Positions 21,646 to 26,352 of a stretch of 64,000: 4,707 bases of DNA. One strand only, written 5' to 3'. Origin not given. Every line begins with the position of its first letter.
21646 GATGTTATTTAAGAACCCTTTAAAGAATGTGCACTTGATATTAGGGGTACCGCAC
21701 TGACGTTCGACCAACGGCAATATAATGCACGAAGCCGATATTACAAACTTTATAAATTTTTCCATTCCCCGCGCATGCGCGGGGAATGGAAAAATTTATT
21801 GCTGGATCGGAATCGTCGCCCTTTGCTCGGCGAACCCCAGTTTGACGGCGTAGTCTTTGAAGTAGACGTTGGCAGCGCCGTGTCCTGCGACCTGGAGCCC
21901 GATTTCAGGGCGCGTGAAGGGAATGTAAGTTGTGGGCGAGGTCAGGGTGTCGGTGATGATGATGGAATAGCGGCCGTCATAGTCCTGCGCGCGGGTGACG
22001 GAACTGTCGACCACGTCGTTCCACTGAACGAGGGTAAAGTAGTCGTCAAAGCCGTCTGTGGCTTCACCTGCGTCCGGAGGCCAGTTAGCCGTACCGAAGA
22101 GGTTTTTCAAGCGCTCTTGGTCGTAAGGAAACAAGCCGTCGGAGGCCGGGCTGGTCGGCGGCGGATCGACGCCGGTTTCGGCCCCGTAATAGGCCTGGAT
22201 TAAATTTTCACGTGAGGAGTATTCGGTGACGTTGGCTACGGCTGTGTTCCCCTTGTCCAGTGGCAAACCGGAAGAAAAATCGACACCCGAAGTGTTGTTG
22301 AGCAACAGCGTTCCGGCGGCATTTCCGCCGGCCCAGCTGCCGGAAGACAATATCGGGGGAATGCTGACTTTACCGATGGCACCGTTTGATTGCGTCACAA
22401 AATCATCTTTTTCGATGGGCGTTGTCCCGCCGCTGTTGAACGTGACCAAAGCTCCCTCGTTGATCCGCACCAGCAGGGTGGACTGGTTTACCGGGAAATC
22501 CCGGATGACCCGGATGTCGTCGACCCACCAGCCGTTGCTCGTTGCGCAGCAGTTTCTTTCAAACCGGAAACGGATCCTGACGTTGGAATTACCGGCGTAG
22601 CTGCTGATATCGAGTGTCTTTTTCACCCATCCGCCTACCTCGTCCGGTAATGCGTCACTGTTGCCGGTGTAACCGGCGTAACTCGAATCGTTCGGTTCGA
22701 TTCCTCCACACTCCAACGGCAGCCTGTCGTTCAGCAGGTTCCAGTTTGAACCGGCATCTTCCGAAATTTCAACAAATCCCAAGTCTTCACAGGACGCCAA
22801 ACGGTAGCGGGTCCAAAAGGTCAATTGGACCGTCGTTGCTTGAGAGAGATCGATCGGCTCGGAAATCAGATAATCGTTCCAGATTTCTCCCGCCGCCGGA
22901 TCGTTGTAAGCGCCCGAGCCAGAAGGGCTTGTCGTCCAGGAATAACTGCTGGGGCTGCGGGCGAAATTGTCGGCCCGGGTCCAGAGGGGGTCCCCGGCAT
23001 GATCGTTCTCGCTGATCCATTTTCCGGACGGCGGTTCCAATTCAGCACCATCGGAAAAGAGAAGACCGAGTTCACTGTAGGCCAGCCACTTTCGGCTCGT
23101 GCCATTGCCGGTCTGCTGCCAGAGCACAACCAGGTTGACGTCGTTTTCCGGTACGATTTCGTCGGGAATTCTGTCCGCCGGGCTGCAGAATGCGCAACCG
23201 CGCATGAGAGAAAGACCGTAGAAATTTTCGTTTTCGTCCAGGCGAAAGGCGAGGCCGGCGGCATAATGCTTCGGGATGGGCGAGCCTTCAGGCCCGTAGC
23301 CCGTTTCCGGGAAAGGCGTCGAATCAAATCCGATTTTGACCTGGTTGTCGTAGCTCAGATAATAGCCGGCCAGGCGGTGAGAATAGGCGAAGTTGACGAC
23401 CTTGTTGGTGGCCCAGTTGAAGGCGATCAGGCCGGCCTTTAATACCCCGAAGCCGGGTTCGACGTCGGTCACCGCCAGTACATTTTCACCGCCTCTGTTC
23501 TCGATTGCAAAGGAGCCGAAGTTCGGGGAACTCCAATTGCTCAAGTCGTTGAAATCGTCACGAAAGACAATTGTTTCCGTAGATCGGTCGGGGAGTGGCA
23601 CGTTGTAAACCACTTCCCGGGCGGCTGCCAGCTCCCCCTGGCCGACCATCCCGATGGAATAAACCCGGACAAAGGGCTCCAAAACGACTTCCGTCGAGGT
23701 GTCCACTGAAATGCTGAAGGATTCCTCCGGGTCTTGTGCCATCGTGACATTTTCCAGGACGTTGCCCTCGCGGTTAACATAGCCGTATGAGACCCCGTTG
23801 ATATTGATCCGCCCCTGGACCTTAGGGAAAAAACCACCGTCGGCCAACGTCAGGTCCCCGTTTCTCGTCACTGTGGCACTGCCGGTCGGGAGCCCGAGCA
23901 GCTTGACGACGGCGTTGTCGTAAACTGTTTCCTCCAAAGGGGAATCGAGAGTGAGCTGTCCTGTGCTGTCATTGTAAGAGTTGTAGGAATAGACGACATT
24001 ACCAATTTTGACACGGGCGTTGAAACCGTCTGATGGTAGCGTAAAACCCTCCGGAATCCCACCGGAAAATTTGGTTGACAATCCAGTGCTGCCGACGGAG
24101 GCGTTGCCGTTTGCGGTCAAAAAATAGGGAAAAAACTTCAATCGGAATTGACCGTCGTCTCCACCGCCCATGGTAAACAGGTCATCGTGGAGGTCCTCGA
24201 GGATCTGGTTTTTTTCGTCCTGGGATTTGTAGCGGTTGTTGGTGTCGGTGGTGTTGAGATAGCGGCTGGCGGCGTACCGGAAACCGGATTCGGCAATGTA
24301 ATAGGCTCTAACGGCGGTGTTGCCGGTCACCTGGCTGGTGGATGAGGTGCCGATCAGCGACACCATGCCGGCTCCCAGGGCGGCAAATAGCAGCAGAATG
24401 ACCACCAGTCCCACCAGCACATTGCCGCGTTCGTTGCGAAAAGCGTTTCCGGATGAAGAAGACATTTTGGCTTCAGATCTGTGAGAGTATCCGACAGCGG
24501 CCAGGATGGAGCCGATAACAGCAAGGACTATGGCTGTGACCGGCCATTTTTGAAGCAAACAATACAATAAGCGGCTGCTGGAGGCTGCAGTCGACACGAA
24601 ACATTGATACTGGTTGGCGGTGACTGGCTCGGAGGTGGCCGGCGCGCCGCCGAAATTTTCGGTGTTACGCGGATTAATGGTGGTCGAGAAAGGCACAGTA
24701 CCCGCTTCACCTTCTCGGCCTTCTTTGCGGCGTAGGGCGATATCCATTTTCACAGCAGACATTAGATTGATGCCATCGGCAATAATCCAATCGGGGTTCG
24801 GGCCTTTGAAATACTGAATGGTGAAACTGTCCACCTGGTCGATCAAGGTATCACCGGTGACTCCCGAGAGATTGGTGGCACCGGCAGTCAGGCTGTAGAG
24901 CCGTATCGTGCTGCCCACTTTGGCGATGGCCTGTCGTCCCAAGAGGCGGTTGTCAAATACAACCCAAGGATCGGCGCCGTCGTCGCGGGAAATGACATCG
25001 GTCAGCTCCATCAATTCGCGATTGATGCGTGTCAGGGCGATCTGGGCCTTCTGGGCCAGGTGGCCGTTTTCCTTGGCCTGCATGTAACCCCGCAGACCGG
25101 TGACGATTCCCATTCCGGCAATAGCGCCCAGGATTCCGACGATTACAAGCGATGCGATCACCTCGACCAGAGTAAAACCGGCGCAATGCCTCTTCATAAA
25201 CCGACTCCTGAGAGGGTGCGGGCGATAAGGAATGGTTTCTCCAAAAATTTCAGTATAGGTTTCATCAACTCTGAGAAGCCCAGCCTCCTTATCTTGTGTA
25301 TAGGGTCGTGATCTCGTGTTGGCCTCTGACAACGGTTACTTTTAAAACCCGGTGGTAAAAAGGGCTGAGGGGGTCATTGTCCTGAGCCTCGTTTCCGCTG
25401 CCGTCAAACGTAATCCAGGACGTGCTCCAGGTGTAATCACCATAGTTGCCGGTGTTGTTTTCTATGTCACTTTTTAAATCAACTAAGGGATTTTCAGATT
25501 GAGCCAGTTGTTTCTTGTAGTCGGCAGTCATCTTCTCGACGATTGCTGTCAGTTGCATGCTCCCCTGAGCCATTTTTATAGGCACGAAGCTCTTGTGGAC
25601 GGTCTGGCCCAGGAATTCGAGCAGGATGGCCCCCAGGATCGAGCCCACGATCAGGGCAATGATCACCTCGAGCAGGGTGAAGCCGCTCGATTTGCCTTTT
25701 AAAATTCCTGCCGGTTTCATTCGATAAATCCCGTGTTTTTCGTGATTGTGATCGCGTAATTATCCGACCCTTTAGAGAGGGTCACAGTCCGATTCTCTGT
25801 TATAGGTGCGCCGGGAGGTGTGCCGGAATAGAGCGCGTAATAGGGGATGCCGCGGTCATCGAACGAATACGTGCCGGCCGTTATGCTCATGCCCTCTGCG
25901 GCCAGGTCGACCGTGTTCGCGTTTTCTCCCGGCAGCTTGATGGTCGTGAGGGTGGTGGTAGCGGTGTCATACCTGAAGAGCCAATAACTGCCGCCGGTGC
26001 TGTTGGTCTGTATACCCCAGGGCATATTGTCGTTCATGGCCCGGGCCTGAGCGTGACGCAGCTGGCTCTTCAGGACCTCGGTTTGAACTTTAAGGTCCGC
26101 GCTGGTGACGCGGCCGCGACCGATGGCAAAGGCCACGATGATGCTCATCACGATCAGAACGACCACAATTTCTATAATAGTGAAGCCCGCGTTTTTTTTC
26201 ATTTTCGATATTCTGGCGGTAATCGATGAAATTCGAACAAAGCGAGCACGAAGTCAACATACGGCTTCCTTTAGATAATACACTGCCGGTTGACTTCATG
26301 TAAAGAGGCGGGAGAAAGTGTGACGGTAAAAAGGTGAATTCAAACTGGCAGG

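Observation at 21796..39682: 18-kb MSHA-type type IV pilus locus with a non-canonical parts list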

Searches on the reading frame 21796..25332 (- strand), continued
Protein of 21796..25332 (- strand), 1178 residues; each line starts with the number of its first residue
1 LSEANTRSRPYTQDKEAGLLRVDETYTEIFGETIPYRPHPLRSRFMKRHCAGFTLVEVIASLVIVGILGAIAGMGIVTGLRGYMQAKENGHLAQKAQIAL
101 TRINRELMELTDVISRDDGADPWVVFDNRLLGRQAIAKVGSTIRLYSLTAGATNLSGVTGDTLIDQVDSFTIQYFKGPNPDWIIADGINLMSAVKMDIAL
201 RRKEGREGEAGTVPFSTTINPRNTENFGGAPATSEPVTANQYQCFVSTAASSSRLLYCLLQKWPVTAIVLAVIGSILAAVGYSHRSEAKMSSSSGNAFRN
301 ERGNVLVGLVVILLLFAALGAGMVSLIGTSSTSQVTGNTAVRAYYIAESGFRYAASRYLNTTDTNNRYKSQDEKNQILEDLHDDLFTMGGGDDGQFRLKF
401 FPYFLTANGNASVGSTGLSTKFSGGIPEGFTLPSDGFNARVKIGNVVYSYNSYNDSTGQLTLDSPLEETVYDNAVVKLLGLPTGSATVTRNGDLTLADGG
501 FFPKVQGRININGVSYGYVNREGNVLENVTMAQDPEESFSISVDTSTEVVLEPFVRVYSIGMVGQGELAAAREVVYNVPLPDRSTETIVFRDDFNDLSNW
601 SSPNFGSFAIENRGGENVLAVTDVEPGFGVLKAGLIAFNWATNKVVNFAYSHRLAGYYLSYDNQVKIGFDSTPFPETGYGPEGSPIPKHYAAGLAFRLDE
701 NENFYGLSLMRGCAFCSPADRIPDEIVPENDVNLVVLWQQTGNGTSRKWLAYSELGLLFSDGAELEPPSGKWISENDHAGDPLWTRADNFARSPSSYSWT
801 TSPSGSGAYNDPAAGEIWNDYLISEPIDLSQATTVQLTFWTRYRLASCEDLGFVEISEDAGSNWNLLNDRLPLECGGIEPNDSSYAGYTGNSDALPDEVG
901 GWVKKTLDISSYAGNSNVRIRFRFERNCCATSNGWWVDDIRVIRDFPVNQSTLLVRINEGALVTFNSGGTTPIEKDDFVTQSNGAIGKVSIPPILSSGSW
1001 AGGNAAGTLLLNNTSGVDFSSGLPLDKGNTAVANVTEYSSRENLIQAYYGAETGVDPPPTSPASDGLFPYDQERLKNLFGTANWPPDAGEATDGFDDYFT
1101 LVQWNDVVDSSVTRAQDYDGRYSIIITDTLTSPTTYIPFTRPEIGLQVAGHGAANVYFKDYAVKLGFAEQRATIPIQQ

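Call 94: predict_structure(alignment_id=A6)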
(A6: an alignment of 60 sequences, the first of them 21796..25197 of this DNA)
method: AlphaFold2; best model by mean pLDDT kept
length: 1133 residues; sequences in the alignment: 60
mean_pLDDT: 77.2   pTM: 0.57
mean pLDDT of the five models: 77.2, 76.3, 76.1, 74.9, 74.0
residues with pLDDT >= 90: 320; 70-90: 518; 50-70: 170; < 50: 125
segments of 3 or more residues with pLDDT < 50: 1-9, 132-146, 178-219, 237-261, 275-289, 538-540, 1019-1025, 1123-1129
pLDDT, mean of each block of 10 residues (from residue 1): 38 60 57 60 72 78 72 83 80 89 84 84 77 42 49 76 65 56 27 31 28 41 69 54 33 36 57 49 41 65 77 70 74 89 66 92 89 92 87 85 89 90 86 91 88 90 77 89 78 77 87 83 75 64 81 90 89 92 91 76 79 91 89 78 94 94 93 88 90 93 92 67 73 86 77 84 80 92 77 92 91 90 91 89 91 88 88 91 85 86 88 94 86 84 87 85 89 90 85 94 84 54 52 83 70 83 86 80 90 83 94 91 46 54
secondary structure, 60 per line:
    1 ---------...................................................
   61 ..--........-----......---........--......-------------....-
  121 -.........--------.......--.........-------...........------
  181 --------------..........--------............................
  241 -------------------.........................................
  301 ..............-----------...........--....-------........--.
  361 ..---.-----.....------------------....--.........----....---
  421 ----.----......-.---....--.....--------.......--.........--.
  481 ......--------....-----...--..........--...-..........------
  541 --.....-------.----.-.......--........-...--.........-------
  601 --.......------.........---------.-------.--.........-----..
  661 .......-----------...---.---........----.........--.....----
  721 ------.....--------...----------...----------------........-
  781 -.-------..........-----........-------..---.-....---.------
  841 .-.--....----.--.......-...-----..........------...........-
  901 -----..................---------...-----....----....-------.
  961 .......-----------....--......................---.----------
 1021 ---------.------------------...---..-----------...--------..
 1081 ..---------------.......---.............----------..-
elements in order (helices of 4 or more, strands of 3 or more residues): H10-62 E65-72 E78-83 E87-94 E97-102 E116-119 E122-130 H139-145 E148-156 E167-174 H195-204 H213-240 H260-314 H326-336 E339-342 E350-357 E360-362 E372-376 E395-398 E401-409 E414-417 E430-435 E441-444 E447-451 E460-466 E469-477 E480-486 E495-498 E504-506 E509-518 E525-534 E543-547 E562-568 E571-578 E580-582 E585-593 H603-609 E616-624 E645-653 E659-667 E689-696 E701-709 E712-716 E727-731 E740-742 E753-755 E772-779 E790-799 E805-812 E857-863 E873-882 E889-899 E906-923 E933-935 E941-944 E949-952 E960-967 E979-982 E985-1006 E1068-1070 E1079-1082 E1098-1104 E1111-1120
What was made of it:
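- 21796..25197 (-): Bimodular giant minor pilin (1133 aa from the ATG at 25197). It comprises a GspJ/MshO-like pilin module, a truncated CFI-box, a TM hairpin, a GspK/PilX-like second pilin helix after invariant Gly258, and tandem jelly-roll (MAM/CBM-like) domains. AF2 model with pLDDT 77 (call 94).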

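Call 96: fold_search(model_id=the predicted structure, library=pdb)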
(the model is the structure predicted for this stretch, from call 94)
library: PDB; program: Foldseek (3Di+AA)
matches with E <= 10: 977; with E <= 0.001: 80
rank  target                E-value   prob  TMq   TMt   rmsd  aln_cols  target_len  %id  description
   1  2e26_A                3.6e-07  0.99  0.11  0.17  33.5       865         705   11  Crystal structure of two repeat fragment of reelin (released 2007-05-22)
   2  6a48                  1.1e-06  1.00  0.12  0.19  21.2       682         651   10  Crystal structure of reelin N-terminal region (released 2019-06-19)
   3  5b4x_C                1.2e-06  0.96  0.10  0.16  34.0       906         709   11  Crystal structure of the ApoER2 ectodomain in complex with the Reelin R56 fragment (released 2017-04-26)
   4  5b4x_A                2.1e-06  0.97  0.11  0.17  34.5       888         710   12  Crystal structure of the ApoER2 ectodomain in complex with the Reelin R56 fragment (released 2017-04-26)
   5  3a7q_A                2.4e-06  0.97  0.11  0.17  33.1       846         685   12  Structural basis for specific recognition of reelin by its receptors (released 2010-03-23)
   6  7lyu_B                5.7e-06  1.00  0.10  0.26  17.8       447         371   11  Reelin repeat 8 (released 2022-06-15)
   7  4xup_D                7.4e-06  1.00  0.11  0.32  18.6       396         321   13  Structure of the N-terminal CBM22-1-CBM22-2 tandem domain from Paenibacillus barcinonensis Xyn10C (released 2015-06-03)
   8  4gwm_A                9.5e-06  1.00  0.12  0.23  11.3       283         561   13  Crystal structure of human promeprin beta (released 2012-09-19)
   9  4xup_F                1.0e-05  1.00  0.12  0.34  18.6       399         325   13  Structure of the N-terminal CBM22-1-CBM22-2 tandem domain from Paenibacillus barcinonensis Xyn10C (released 2015-06-03)
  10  4yu5_A                1.8e-05  1.00  0.09  0.14  18.2       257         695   14  Crystal structure of selenomethionine variant of Bacillus anthracis immune inhibitor A2 peptidase zymogen (released 2015-10-28)
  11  4gwm_B                2.9e-05  1.00  0.12  0.23  11.5       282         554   14  Crystal structure of human promeprin beta (released 2012-09-19)
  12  2zxq                  3.0e-05  0.97  0.12  0.12  19.2       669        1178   11  Crystal structure of endo-alpha-N-acetylgalactosaminidase from Bifidobacterium longum (EngBF) (released 2009-06-16)
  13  3fha_A                3.4e-05  1.00  0.10  0.19  14.5       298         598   13  Structure of endo-beta-N-acetylglucosaminidase A (released 2009-04-28)
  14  4xup_B                3.4e-05  1.00  0.12  0.32  16.4       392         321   13  Structure of the N-terminal CBM22-1-CBM22-2 tandem domain from Paenibacillus barcinonensis Xyn10C (released 2015-06-03)
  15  4itc                  3.5e-05  1.00  0.12  0.65   5.6       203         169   19  Crystal Structure Analysis of the K1 Cleaved Adhesin domain of Lys-gingipain (Kgp) from Porphyromonas gingivalis W83 (released 2013-09-25)
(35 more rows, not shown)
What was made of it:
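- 21796..25197 (-): Foldseek matches to reelin repeats, CBM22, MAM and the gingipain adhesin (call 96).
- Giant pilin: the confident AF2 model shows two pilin-type helices and jelly-roll domains that match adhesin/CBM/MAM folds (calls 94, 96). A giant adhesin-like minor pilin fits a tip-displayed structure (calls 94, 96).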

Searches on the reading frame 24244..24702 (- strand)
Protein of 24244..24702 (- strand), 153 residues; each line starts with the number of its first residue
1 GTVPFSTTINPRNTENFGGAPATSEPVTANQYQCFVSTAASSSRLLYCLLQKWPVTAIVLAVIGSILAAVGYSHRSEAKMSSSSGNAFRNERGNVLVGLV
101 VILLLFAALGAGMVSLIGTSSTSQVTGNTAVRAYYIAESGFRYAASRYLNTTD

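Call 34: search_protein_families(library=ncbifam, proteins=[window:24244-24702:-], max_evalue=1)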
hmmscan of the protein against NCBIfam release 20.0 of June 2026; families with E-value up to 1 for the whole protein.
seq(153 aa): 3 families
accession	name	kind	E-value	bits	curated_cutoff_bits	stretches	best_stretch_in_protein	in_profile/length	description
TIGR04554.1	3TM_mycoplas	hypoth_equivalog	0.0092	16.2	40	1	55-117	41-99/105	TIGR04554 family membrane protein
NF051431.1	Rv0361_Cterm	subfamily_domain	0.038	14.2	37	1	94-142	4-54/140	Rv0361 family membrane protein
NF047904.1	MmDecMmdE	equivalog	0.088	12.7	65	1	59-75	18-34/57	methylmalonyl-CoA decarboxylase subunit epsilon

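Call 35: search_protein_families(library=pfam, proteins=[window:24244-24702:-], max_evalue=1)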
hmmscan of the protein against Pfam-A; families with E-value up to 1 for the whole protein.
seq(153 aa): 3 families
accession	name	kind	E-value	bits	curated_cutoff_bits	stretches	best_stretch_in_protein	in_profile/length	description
PF04123.18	DUF373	-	0.023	14.6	28.3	1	55-139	180-265/335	Domain of unknown function (DUF373)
PF12669.12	FeoB_associated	-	0.23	12.2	27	0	56-79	2-25/44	FeoB-associated Cys-rich membrane protein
PF17260.7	DUF5326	-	0.55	10.9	27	0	95-121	35-61/70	Family of unknown function (DUF5326)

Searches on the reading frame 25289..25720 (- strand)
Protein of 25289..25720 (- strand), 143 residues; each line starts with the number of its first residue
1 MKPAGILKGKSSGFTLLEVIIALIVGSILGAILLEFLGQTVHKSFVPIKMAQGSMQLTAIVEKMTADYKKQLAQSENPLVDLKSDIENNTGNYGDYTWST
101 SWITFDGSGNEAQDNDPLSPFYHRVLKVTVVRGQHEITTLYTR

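Call 5: search_protein_families(library=pfam, proteins=[window:25289-25720:-], max_evalue=0.1)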
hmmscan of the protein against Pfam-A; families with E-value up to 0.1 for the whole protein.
window:25289-25720:- (143 aa): 1 family
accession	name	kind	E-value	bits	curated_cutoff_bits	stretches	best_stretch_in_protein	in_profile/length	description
PF07963.17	N_methyl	-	4.7e-07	29.6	21.2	1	10-34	3-27/27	Prokaryotic N-terminal methylation motif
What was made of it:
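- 25289..25720 (-): Minor pilin (143 aa). N_methyl 29.6 bits (call 5).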

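Call 7: search_protein_families(library=ncbifam, proteins=[window:25289-25720:-], max_evalue=0.1)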
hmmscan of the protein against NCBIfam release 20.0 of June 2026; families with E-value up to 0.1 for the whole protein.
window:25289-25720:- (143 aa): 6 families
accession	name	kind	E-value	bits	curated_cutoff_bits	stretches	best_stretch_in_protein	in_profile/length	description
TIGR02532.1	IV_pilin_GFxxxE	domain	4e-05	23.3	16.3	1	12-34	2-24/24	prepilin-type N-terminal cleavage/methylation domain-containing protein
NF038303.1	EPS_HpsB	equivalog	0.00098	19.2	150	0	11-29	2-20/211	hormogonium polysaccharide secretion pseudopilin HpsB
NF007848.0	PRK10557.1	equivalog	0.0016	17.8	120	1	9-37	8-36/192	prepilin peptidase-dependent protein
NF041002.1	pilin_ComGF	equivalog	0.0021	18.3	80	1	12-71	2-59/139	competence type IV pilus minor pilin ComGF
TIGR02523.1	type_IV_pilV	equivalog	0.051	14.1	52.2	1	12-71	2-61/139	type IV pilus modification protein PilV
TIGR01710.1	typeII_sec_gspG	equivalog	0.093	12.8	88.85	0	12-47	1-36/134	type II secretion system major pseudopilin GspG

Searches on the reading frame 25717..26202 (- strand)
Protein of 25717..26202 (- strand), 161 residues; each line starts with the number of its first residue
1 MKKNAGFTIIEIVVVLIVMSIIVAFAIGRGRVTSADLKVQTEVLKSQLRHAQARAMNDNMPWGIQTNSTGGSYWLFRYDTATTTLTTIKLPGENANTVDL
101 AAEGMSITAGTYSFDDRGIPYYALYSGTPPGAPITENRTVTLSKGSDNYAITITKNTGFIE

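Call 5: search_protein_families(library=pfam, proteins=[window:25717-26202:-], max_evalue=0.1)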
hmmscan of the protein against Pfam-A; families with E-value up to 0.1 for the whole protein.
window:25717-26202:- (161 aa): 4 families
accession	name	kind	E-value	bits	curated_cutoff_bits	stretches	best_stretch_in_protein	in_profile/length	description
PF07963.17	N_methyl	-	2.3e-06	27.4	21.2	1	1-26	1-26/27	Prokaryotic N-terminal methylation motif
PF12019.13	GspH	-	0.00027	21.8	21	1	41-154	2-105/108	Type II transport protein GspH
PF04880.18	NUDE_C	-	0.044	14.7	30.9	1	35-88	45-99/177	NUDE protein, C-terminal conserved region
PF19403.5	SpaA_2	-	0.083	13.9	25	0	85-147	33-91/96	Prealbumin-like fold domain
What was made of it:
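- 25717..26202 (-): GspH/FimU-like minor pilin (161 aa). N_methyl and GspH, 21.8 bits against a cutoff of 21 (call 5).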

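Call 7: search_protein_families(library=ncbifam, proteins=[window:25717-26202:-], max_evalue=0.1)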
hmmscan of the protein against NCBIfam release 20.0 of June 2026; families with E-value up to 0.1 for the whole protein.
window:25717-26202:- (161 aa): 12 families
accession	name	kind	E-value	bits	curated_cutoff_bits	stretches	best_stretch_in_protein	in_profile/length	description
TIGR01708.2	typeII_sec_gspH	equivalog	1.3e-10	41.6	80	1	5-81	2-78/169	type II secretion system minor pseudopilin GspH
NF040982.1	ComGD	equivalog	3.8e-08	33.8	70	1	5-95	2-94/139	competence type IV pilus minor pilin ComGD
TIGR02596.1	TIGR02596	subfamily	5.1e-06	26.7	70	1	7-64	1-60/196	Verru_Chthon cassette protein D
TIGR02532.1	IV_pilin_GFxxxE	domain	7.1e-05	22.5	16.3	1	5-27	2-24/24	prepilin-type N-terminal cleavage/methylation domain-containing protein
TIGR01710.1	typeII_sec_gspG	equivalog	0.00089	19.3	88.85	1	6-50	2-44/134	type II secretion system major pseudopilin GspG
NF007800.0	PRK10506.1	equivalog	0.0016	18.2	158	1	1-75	5-81/163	prepilin peptidase-dependent protein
NF040999.1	pilin_ComGC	equivalog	0.0022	18.2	75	1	5-27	2-24/84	competence type IV pilus major pilin ComGC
NF041013.1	T4P_ComGE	equivalog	0.011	15.8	49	1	2-28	1-27/83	competence type IV pilus minor pilin ComGE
NF007862.0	PRK10574.1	equivalog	0.013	15.6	138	1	1-27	1-27/145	prepilin peptidase-dependent pilin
NF007660.0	PRK10332.1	equivalog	0.014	15.9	86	1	1-62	5-69/107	prepilin-type N-terminal cleavage/methylation domain-containing protein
NF041002.1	pilin_ComGF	equivalog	0.034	14.4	80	1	5-28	2-25/139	competence type IV pilus minor pilin ComGF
NF041775.1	typeIV_PilA_Myxo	equivalog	0.035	14.1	400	1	3-28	9-34/214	type IV pilin protein PilA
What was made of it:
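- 25717..26202 (-): TIGR01708 E=1e-10 (call 7).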
